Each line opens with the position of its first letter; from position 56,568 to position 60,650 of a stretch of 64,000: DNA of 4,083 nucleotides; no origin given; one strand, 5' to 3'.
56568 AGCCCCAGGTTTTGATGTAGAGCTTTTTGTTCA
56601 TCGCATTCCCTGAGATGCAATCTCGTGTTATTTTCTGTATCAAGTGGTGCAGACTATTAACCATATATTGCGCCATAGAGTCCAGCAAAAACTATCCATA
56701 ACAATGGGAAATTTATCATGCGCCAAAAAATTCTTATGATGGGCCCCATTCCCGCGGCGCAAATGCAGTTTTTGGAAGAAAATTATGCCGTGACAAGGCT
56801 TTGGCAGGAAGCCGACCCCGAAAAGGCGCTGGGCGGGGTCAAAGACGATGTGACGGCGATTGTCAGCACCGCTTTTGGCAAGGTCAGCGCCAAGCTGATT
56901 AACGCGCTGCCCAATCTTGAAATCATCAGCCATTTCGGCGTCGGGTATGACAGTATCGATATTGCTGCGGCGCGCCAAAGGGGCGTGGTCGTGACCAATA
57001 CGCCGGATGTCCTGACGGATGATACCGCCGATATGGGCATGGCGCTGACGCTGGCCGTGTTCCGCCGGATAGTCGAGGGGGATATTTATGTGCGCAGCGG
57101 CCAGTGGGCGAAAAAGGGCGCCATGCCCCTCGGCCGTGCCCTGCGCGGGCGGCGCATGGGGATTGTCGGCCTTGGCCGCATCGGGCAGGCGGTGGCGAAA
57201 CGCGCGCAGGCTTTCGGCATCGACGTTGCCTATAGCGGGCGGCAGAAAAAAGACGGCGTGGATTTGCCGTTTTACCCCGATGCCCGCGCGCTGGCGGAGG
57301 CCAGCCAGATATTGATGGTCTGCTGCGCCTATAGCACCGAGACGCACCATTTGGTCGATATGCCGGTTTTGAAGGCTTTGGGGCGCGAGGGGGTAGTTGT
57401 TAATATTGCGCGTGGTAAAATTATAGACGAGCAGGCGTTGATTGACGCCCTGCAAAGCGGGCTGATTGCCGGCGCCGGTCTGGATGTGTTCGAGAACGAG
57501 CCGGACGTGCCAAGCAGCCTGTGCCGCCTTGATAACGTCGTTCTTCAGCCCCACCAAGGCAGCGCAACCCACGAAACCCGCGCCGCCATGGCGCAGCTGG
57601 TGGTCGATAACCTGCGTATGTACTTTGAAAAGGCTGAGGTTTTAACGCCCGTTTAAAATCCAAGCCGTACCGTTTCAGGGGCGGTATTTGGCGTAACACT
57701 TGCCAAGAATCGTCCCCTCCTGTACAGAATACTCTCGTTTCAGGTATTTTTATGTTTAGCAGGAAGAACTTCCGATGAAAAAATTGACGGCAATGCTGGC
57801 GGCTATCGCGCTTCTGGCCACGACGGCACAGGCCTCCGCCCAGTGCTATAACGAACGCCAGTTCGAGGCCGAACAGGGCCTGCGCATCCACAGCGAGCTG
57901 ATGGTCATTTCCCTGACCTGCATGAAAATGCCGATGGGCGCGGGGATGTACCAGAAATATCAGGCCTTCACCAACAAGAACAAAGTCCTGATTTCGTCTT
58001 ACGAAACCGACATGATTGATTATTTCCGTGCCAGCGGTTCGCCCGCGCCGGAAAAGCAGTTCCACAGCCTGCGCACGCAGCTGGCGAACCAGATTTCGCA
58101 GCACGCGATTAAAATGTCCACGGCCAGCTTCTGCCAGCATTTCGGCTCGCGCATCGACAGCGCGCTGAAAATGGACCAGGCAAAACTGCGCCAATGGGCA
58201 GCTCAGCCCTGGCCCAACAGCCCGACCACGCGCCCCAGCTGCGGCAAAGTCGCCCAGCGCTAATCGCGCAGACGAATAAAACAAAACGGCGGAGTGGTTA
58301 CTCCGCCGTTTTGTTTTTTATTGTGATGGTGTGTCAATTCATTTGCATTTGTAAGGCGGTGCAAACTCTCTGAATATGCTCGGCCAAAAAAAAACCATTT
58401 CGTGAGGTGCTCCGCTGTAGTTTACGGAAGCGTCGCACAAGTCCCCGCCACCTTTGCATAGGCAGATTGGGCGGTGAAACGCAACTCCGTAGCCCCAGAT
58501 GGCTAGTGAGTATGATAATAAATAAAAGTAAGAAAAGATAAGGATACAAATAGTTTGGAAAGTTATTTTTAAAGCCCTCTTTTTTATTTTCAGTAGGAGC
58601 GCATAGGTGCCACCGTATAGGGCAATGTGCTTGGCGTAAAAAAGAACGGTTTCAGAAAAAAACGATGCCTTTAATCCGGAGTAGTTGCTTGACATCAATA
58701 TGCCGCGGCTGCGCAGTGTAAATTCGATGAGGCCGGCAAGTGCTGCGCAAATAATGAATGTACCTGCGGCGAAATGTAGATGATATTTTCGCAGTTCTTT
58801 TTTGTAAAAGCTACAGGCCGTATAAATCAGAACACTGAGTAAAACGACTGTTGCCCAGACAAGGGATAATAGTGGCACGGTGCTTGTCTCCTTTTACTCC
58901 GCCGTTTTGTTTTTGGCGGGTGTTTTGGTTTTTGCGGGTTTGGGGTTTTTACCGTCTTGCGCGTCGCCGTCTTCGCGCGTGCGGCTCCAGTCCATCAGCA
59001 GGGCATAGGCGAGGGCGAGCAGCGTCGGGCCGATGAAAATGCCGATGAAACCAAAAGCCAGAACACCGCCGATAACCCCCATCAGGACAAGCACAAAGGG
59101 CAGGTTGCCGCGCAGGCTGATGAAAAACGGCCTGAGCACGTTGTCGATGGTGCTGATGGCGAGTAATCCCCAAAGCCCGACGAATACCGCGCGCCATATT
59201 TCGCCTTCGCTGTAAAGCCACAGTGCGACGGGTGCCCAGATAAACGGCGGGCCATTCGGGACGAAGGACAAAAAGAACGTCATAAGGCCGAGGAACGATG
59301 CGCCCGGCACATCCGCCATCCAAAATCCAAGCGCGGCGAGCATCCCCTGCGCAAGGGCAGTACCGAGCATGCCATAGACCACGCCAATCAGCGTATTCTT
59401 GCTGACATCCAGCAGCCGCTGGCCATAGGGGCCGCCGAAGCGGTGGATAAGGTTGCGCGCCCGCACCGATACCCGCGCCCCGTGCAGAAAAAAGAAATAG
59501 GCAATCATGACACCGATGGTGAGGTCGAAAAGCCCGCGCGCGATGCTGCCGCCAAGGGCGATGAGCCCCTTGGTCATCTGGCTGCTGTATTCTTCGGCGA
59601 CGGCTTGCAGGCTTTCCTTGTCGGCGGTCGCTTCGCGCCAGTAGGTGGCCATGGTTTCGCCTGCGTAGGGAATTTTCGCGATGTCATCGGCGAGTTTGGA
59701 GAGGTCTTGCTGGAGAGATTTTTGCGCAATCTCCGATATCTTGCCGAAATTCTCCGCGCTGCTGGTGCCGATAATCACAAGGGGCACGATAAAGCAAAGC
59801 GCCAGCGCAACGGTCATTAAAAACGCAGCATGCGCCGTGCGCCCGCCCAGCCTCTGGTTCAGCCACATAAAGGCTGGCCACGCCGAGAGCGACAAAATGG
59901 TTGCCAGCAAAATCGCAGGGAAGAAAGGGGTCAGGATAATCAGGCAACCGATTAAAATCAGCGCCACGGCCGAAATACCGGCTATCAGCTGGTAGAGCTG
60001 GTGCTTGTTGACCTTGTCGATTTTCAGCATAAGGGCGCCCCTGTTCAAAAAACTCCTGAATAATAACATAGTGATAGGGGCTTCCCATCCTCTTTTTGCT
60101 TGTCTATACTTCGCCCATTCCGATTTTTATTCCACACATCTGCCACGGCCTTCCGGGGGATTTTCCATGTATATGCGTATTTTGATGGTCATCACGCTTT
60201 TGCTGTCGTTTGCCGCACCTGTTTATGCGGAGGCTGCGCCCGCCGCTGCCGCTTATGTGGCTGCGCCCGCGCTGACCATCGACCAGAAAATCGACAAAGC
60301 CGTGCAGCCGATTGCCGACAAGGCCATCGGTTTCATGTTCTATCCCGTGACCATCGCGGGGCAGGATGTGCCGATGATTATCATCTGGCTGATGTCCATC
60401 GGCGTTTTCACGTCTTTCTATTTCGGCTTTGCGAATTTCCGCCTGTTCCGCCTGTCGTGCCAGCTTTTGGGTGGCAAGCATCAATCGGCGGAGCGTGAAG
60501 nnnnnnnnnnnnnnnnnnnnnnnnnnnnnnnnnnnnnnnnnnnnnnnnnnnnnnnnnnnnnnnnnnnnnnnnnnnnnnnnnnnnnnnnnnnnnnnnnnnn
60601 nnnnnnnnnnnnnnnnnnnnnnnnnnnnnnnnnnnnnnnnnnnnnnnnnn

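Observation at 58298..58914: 575-bp low-GC insertion flanked by 21-bp direct repeats adds a membrane-protein gene behind an AI-2E transporter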

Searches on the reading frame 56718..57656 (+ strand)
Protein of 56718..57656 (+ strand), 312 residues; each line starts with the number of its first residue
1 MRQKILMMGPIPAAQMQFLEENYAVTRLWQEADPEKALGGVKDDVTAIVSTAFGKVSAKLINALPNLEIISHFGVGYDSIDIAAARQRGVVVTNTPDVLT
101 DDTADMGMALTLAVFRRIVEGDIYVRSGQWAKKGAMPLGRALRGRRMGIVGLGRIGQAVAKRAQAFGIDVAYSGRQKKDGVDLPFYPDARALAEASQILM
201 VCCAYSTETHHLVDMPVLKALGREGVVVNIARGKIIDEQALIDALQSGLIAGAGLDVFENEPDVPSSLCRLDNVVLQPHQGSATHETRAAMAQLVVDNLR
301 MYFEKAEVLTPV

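Call 5: search_protein_families(library=pfam, proteins=[window:56718-57656:+], max_evalue=0.1)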
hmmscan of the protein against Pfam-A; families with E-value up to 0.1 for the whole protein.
window:56718-57656:+ (312 aa): 5 families
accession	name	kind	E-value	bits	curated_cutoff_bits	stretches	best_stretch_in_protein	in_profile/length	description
PF02826.25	2-Hacid_dh_C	-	2.9e-50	170.5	25.1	1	108-281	1-178/178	D-isomer specific 2-hydroxyacid dehydrogenase, NAD binding domain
PF00389.36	2-Hacid_dh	-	5.4e-28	97.8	24.6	1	5-311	1-132/134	D-isomer specific 2-hydroxyacid dehydrogenase, catalytic domain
PF03446.21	NAD_binding_2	-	0.017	15.6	21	1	147-246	2-108/161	NAD binding domain of 6-phosphogluconate dehydrogenase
PF03807.23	F420_oxidored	-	0.046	14.8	21.6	0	147-178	2-34/94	NADP oxidoreductase coenzyme F420-dependent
PF01408.29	GFO_IDH_MocA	-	0.062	14.4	24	0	146-219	2-84/120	Oxidoreductase family, NAD-binding Rossmann fold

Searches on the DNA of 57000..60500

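Call 48: search_rna_families(source=window, start=57000, end=60500, threshold=evalue, max_evalue=1)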
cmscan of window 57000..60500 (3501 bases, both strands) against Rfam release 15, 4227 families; matches with E-value up to 1: 3.
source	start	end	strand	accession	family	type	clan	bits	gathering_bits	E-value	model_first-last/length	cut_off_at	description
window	58274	58321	+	RF04120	MIR5998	Gene; miRNA;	-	28.6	180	0.0024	1-173/173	no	MIR5998 microRNA precursor family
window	58275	58342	-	RF02029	sraA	Gene; sRNA;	-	26.2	56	0.49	1-95/95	no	sraA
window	58276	58319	+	RF03573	mir-1954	Gene; miRNA;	-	21.2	99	0.33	1-82/82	no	mir-1954 microRNA precursor family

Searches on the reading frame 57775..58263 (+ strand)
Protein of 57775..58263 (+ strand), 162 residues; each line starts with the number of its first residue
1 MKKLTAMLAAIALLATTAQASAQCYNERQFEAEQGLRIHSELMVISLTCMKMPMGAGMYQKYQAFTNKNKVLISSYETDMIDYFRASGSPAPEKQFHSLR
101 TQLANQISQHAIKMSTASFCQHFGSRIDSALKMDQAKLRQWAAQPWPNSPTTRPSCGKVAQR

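Call 5: search_protein_families(library=pfam, proteins=[window:57775-58263:+], max_evalue=0.1)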
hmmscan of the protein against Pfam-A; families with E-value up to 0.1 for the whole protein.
window:57775-58263:+ (162 aa): 1 family
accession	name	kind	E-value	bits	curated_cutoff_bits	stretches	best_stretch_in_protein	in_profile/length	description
PF13670.12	PepSY_2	-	0.082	13.4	24.3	0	5-31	2-28/83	Peptidase propeptide and YPEB domain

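Call 24: search_protein_families(library=ncbifam, proteins=[window:57775-58263:+], max_evalue=1)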
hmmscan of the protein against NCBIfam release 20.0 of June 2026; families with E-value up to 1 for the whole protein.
window:57775-58263:+ (162 aa): 2 families
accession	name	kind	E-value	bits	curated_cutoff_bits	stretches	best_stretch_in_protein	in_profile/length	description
NF038029.1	LP_plasma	domain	0.017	15.6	24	1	1-18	1-18/24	lipoprotein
NF012140.0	blaBJP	exception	0.28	10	600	1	1-21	1-21/294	BJP family subclass B3 metallo-beta-lactamase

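Call 37: find_related_loci(query=A3, collection=metagenome_contigs, flank=3000)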
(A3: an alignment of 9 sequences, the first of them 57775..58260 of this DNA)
Query A3 (162 aa) in metagenome_contigs; peptide patterns used: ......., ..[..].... (x = any residue, [..] = any of these).
248 stretches matched a pattern; 5 encode a relative of the query (tblastn E <= 1e-3); 5 distinct loci.
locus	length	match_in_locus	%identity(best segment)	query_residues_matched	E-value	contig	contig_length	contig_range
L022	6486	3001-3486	100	1-162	8e-112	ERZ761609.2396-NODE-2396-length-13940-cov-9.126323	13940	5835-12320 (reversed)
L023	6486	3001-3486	98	1-162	6e-110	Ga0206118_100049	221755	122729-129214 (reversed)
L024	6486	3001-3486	97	1-162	4e-109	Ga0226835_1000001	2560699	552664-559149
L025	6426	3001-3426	87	21-162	2e-89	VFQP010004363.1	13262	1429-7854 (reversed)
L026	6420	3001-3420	82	24-162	9e-81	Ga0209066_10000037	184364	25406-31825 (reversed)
